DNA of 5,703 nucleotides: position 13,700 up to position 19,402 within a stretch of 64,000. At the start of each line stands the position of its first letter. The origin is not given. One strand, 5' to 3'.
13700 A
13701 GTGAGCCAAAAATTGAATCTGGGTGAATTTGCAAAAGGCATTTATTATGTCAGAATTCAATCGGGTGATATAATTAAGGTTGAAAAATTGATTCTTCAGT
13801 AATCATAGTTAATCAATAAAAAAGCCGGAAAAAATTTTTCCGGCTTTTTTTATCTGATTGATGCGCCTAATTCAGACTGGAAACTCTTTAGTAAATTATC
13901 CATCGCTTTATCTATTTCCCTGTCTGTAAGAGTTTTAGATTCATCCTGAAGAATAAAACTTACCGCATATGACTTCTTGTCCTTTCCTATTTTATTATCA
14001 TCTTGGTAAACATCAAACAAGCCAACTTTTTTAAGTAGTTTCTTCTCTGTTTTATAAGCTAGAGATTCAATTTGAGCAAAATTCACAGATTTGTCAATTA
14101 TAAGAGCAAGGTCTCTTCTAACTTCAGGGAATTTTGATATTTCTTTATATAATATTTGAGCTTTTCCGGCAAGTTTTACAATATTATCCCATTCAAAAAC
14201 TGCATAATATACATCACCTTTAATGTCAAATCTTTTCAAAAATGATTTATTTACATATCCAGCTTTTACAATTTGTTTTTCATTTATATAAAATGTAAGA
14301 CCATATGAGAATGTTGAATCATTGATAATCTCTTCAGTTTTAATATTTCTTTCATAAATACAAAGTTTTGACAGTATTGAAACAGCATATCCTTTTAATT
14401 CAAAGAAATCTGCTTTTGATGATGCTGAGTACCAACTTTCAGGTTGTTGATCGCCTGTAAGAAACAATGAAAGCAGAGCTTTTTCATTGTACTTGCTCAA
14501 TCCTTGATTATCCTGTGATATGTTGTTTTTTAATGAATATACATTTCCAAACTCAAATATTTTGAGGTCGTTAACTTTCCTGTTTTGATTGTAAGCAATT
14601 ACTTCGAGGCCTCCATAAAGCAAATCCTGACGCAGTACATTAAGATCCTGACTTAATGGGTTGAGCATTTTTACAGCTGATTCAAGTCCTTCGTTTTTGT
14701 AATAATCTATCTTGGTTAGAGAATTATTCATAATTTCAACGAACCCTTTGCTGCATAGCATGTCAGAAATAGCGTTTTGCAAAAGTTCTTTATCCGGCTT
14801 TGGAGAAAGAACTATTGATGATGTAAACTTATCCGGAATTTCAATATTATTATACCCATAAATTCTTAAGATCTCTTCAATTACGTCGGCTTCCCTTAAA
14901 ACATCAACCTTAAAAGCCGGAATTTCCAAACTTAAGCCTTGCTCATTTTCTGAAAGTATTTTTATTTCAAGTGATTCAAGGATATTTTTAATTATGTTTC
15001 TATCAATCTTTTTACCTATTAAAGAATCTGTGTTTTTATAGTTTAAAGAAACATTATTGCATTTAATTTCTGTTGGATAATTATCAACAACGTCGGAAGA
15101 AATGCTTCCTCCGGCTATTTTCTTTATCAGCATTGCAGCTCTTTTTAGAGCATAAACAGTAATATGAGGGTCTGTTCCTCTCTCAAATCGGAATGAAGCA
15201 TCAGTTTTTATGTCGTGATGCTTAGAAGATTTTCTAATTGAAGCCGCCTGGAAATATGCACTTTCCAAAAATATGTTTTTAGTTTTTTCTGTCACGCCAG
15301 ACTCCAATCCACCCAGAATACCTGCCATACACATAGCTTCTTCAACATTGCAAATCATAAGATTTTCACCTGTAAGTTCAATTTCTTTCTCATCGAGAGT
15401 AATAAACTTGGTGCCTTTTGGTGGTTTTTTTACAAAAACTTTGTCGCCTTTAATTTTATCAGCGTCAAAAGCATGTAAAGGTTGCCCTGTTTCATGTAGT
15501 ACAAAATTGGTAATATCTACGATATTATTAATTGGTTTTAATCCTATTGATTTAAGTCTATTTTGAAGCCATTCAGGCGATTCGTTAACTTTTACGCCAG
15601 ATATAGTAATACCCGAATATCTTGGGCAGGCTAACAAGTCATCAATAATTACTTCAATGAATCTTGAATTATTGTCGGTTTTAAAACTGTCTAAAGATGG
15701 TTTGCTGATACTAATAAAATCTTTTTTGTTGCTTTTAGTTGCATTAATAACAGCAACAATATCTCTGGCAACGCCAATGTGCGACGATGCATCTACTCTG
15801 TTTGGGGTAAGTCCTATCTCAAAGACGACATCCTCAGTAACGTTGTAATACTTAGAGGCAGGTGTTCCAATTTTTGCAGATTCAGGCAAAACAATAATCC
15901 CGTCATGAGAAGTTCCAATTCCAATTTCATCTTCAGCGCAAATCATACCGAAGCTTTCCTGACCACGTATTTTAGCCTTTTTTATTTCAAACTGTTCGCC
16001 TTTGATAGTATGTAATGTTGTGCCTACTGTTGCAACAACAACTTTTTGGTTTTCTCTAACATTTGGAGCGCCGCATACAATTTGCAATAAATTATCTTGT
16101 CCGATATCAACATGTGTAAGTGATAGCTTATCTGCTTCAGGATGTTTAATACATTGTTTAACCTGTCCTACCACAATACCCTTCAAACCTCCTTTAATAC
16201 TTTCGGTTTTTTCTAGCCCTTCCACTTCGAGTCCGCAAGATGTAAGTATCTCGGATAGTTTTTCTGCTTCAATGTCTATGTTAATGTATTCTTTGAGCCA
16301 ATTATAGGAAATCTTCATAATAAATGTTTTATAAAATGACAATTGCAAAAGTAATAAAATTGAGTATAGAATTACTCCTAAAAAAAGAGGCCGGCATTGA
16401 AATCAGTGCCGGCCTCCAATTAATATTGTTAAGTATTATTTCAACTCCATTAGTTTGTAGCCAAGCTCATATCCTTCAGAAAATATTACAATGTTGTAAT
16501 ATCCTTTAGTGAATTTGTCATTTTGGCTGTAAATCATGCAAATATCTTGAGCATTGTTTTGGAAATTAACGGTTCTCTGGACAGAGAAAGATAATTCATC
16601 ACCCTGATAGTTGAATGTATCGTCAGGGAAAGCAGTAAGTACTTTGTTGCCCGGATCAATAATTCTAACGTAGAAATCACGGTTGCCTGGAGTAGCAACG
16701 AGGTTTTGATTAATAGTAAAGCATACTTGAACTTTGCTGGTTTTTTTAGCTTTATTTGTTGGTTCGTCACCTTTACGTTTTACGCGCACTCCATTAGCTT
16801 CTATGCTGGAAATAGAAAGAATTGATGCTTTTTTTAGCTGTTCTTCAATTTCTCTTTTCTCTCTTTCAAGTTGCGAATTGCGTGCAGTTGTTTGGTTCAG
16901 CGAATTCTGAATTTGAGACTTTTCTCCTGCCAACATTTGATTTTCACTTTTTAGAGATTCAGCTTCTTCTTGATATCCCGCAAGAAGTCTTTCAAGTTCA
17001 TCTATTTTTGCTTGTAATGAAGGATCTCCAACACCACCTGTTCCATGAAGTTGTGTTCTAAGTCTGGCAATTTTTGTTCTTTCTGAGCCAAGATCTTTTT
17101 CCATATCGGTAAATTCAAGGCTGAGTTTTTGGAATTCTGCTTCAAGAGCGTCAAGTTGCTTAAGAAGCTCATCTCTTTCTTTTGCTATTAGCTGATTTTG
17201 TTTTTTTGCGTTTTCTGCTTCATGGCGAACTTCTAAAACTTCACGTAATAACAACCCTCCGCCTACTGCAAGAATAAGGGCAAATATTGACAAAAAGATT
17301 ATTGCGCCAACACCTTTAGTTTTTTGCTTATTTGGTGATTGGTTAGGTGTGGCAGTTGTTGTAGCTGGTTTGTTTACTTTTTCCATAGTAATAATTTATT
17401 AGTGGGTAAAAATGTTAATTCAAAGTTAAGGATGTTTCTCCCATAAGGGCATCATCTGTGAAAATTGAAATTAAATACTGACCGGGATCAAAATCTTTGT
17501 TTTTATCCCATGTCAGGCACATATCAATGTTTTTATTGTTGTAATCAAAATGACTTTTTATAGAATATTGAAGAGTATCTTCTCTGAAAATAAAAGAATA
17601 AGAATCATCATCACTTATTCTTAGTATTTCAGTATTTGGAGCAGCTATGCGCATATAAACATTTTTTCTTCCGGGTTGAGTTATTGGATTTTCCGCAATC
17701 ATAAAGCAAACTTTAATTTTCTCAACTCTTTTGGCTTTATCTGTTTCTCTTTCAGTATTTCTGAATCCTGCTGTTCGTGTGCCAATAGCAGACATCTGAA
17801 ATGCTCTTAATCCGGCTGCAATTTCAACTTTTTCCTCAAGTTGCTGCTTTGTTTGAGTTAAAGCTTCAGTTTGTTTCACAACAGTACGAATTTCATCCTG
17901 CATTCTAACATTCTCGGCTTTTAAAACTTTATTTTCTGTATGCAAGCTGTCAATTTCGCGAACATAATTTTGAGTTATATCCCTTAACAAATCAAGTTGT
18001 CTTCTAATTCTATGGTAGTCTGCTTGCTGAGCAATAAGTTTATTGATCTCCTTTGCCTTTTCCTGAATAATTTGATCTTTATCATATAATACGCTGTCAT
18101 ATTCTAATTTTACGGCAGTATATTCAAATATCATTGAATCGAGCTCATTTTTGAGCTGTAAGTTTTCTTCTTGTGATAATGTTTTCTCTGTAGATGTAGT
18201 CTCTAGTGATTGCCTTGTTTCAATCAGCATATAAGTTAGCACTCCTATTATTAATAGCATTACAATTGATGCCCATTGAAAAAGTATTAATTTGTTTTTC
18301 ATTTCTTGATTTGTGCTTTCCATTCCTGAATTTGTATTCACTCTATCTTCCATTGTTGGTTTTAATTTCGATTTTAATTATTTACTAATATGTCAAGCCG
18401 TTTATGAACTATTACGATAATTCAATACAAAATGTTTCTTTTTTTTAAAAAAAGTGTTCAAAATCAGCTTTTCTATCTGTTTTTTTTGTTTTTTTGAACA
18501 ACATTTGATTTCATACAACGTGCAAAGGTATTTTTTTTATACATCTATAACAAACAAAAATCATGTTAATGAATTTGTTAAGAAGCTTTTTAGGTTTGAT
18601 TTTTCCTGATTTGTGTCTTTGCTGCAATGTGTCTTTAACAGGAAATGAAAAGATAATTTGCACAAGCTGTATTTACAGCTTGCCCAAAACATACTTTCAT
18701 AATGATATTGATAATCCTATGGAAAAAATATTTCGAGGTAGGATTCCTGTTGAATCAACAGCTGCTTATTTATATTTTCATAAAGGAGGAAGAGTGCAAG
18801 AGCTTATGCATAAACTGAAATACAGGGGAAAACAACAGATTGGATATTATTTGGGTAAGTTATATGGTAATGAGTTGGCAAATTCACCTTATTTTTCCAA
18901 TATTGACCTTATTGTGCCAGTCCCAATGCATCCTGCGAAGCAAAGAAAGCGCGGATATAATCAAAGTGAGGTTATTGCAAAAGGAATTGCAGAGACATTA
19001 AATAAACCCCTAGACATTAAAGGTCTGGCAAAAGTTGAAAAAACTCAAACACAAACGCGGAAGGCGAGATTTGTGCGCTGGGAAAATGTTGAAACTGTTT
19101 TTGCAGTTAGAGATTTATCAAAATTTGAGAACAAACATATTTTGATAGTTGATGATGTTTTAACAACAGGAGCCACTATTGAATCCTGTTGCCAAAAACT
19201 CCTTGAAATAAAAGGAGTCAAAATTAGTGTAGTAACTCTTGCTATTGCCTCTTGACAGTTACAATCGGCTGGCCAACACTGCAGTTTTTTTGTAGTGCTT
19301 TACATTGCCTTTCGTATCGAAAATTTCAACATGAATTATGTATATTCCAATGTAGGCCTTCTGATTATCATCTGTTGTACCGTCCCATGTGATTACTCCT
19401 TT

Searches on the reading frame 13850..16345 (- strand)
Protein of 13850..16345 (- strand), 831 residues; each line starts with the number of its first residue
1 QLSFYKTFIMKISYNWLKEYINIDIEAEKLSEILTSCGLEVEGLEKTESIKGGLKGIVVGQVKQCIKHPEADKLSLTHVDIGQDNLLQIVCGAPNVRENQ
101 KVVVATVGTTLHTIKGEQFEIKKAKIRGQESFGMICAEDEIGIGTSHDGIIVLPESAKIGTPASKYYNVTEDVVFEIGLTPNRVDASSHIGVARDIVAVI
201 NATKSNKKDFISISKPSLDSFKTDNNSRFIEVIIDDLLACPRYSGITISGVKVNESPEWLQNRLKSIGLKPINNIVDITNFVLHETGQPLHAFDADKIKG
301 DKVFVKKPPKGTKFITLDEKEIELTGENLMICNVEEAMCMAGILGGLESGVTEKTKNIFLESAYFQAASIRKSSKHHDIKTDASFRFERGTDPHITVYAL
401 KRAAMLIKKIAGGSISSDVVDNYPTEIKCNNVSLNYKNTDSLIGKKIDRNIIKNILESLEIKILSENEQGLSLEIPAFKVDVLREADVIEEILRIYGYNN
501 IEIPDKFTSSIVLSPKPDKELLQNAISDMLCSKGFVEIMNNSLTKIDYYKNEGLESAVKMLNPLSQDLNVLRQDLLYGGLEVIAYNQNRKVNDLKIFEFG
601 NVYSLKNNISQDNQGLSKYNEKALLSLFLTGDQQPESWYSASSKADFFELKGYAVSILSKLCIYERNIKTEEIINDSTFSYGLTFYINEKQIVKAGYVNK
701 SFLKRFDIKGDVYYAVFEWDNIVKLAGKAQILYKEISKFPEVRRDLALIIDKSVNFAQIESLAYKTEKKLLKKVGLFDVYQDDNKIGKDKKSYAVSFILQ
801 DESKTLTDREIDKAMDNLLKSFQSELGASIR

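Call 18: search_protein_families(library=pfam, proteins=[window:13850-16345:-], max_evalue=0.1)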
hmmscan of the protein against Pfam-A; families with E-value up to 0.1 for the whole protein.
window:13850-16345:- (831 aa): 6 families
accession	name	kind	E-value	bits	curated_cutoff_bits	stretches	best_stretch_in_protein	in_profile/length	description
PF03483.22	B3_4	-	9.1e-68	227.7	29.3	1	239-412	1-174/174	B3/4 domain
PF17759.6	tRNA_synthFbeta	-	5.2e-39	134.4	22.4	1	514-717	13-212/214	Phenylalanyl tRNA synthetase beta chain CLM domain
PF03147.19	FDX-ACB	-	8.7e-29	100.3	31.1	1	737-831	1-94/94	Ferredoxin-fold anticodon binding domain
PF03484.21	B5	-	2.1e-22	79.5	28.6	1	432-498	1-67/67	tRNA synthetase B5 domain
PF01588.26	tRNA_bind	-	2.9e-22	79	27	1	57-161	1-95/96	Putative tRNA binding domain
PF18262.7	PhetRS_B1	-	0.012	16.2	26.8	0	10-49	4-43/83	Phe-tRNA synthetase beta subunit B1 domain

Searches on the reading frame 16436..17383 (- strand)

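Call 18: search_protein_families(library=pfam, proteins=[window:16436-17383:-], max_evalue=0.1)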
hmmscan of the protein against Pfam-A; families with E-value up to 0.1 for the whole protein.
window:16436-17383:- (315 aa): 13 families
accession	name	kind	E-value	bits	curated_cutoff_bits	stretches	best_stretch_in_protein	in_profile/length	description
PF19220.6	Rod_CreS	-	5.5e-06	26.1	100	2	124-186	5-67/359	Crescentin, rod domain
PF10473.14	CENP-F_leu_zip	-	2.2e-05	25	34.5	1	51-110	42-101/140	Leucine-rich repeats of kinetochore protein Cenp-F/LEK1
PF13747.11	DUF4164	-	0.00016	22.5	27.2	1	123-186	13-79/89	Domain of unknown function (DUF4164)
PF19443.4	DAHL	-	0.0058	16.8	38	1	72-179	11-127/221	DAHL domain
PF17231.7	DUF5305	-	0.0068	16.3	29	1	5-87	98-176/217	Family of unknown function (DUF5305)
PF14662.11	KASH_CCD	-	0.0076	16.7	43.3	0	142-185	11-54/191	Coiled-coil region of CCDC155 or KASH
PF13166.12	AAA_13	-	0.0078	15.4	36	1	47-126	402-480/713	AAA domain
PF06005.17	ZapB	-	0.0083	17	31.5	1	122-164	22-64/71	Cell division protein ZapB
PF08317.16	Spc7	-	0.015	15.1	34.5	1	128-184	136-192/196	Spc7 kinetochore protein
PF11932.13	DUF3450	-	0.037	13.8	32.6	0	52-114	28-90/241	Protein of unknown function (DUF3450)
PF14362.11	DUF4407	-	0.048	13.4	31.3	1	47-182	111-235/297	Domain of unknown function (DUF4407)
PF07200.18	Mod_r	-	0.051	14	30.1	0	123-187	28-92/146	Modifier of rudimentary (Mod(r)) protein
PF25450.1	Rab11-FIP3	-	0.08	13.7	31.9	0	123-185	59-121/125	Rab11-FIP3-like domain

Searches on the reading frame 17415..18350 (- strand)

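Call 18: search_protein_families(library=pfam, proteins=[window:17415-18350:-], max_evalue=0.1)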
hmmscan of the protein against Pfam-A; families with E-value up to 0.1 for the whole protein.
window:17415-18350:- (311 aa): 3 families
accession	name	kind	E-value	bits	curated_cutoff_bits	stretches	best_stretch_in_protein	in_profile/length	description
PF14662.11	KASH_CCD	-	0.0059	17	43.3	0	130-181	94-145/191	Coiled-coil region of CCDC155 or KASH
PF06005.17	ZapB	-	0.024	15.5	31.5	1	119-176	6-63/71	Cell division protein ZapB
PF24319.2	DUF7491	-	0.028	15.1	30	1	117-172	35-90/90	Coiled-coil region of unknown function (DUF7491)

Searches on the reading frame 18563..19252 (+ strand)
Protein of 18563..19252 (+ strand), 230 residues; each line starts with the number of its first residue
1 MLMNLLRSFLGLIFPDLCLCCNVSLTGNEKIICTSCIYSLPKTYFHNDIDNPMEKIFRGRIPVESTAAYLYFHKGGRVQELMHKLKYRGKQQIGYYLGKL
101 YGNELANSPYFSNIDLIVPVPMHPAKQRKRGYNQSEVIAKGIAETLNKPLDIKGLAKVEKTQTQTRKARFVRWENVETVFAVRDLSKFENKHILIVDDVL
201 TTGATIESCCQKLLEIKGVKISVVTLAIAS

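Call 57: find_encoding_contigs(protein=window:18563-19252:+, flank=10000, max_places=10)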
Protein window:18563-19252:+ (230 aa): 1 contig read that carries it; 1 place shown.
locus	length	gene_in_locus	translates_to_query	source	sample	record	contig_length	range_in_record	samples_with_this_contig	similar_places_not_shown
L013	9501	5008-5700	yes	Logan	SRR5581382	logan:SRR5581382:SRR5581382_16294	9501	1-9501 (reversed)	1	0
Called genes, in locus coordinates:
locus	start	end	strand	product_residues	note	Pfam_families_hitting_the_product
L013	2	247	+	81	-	?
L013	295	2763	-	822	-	PF01588:tRNA_bind, PF03483:B3_4, PF03484:B5, PF17759:tRNA_synthFbeta, PF03147:FDX-ACB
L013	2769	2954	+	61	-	-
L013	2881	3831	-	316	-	PF28533:DUF8429, PF10473:CENP-F_leu_zip (faint), PF28532:DUF8428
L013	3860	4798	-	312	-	PF28533:DUF8429, PF28532:DUF8428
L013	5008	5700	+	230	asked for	PF00156:Pribosyltran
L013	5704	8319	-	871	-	PF00932:LTD, PF13205:Big_5, PF00932:LTD, PF13860:FlgD_ig (weak)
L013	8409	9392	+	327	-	PF01118:Semialdhyde_dh, PF02774:Semialdhyde_dhC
